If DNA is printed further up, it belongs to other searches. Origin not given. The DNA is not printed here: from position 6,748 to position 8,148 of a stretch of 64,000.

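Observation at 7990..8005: mtnA is translationally coupled to a CPG2-like glutamate carboxypeptidase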

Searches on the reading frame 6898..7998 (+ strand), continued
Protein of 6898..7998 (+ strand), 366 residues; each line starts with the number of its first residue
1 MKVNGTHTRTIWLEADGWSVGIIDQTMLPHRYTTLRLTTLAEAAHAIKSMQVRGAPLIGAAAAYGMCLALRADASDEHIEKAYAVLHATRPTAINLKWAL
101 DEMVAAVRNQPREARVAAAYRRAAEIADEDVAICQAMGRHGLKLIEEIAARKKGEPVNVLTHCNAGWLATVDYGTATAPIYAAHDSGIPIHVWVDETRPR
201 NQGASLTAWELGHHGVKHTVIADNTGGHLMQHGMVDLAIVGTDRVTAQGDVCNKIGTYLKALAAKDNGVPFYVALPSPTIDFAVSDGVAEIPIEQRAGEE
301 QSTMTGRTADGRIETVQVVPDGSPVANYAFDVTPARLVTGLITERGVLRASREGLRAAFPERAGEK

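Call 29: search_protein_families(library=pfam, proteins=[L095:3237-4193:+, L106:5132-5686:-, L155:5125-7179:+, L157:5225-5800:+, L157:5954-7468:+, L160:5172-5777:+, L125:3048-3677:-], max_evalue=0.00001)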
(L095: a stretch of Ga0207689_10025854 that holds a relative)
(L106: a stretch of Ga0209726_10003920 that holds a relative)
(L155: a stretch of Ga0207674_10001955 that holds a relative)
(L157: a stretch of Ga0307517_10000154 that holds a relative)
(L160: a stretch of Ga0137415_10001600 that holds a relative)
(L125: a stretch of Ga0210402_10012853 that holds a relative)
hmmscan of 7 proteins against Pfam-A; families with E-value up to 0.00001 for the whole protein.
L095:3237-4193:+ (318 aa): 1 family
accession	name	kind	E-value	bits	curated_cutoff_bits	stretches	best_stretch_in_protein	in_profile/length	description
PF03401.19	TctC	-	7.1e-71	239.4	27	1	42-315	1-274/274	Tripartite tricarboxylate transporter family receptor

L106:5132-5686:- (184 aa): 1 family
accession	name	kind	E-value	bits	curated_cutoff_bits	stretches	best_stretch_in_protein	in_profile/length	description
PF00072.30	Response_reg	-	6e-23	81.6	30.2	1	16-123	2-109/111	Response regulator receiver domain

L155:5125-7179:+ (684 aa): 5 families
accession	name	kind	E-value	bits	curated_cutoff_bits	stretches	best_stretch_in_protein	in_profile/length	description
PF13561.12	adh_short_C2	-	2.6e-40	138.9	27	1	442-677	1-234/236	Enoyl-(Acyl carrier protein) reductase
PF00106.31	adh_short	-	3.7e-34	118.4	26.6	1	436-618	1-185/195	short chain dehydrogenase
PF00596.27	Aldolase_II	-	1.2e-24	87.7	22.2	1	29-222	5-180/183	Class II Aldolase and Adducin N-terminal domain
PF08659.16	KR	-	5.2e-06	26.9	22.6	1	440-548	5-120/180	KR domain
PF01370.27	Epimerase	-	7.3e-06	26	20.9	0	439-552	2-103/240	NAD dependent epimerase/dehydratase family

L157:5225-5800:+ (191 aa): 1 family
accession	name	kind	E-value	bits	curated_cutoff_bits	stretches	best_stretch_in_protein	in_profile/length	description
PF07331.16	TctB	-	3.5e-18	66.5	29.1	1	43-181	2-137/137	Tripartite tricarboxylate transporter TctB family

L157:5954-7468:+ (504 aa): 1 family
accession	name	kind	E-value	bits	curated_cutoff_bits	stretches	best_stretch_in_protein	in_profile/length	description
PF01970.21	TctA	-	6.4e-150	499.9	28.9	1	21-439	1-422/423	Tripartite tricarboxylate transporter TctA family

L160:5172-5777:+ (201 aa): 1 family
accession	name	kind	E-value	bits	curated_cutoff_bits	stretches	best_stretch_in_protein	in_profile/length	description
PF07331.16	TctB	-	7.4e-19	68.7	29.1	1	53-191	2-137/137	Tripartite tricarboxylate transporter TctB family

L125:3048-3677:- (209 aa): 1 family
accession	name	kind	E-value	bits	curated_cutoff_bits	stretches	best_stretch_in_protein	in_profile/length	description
PF02622.21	DUF179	-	5.1e-43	147.2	27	1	48-204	1-155/157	AlgH-like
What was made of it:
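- The same slot holds an unrelated TctC gene in L095 (call 29).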
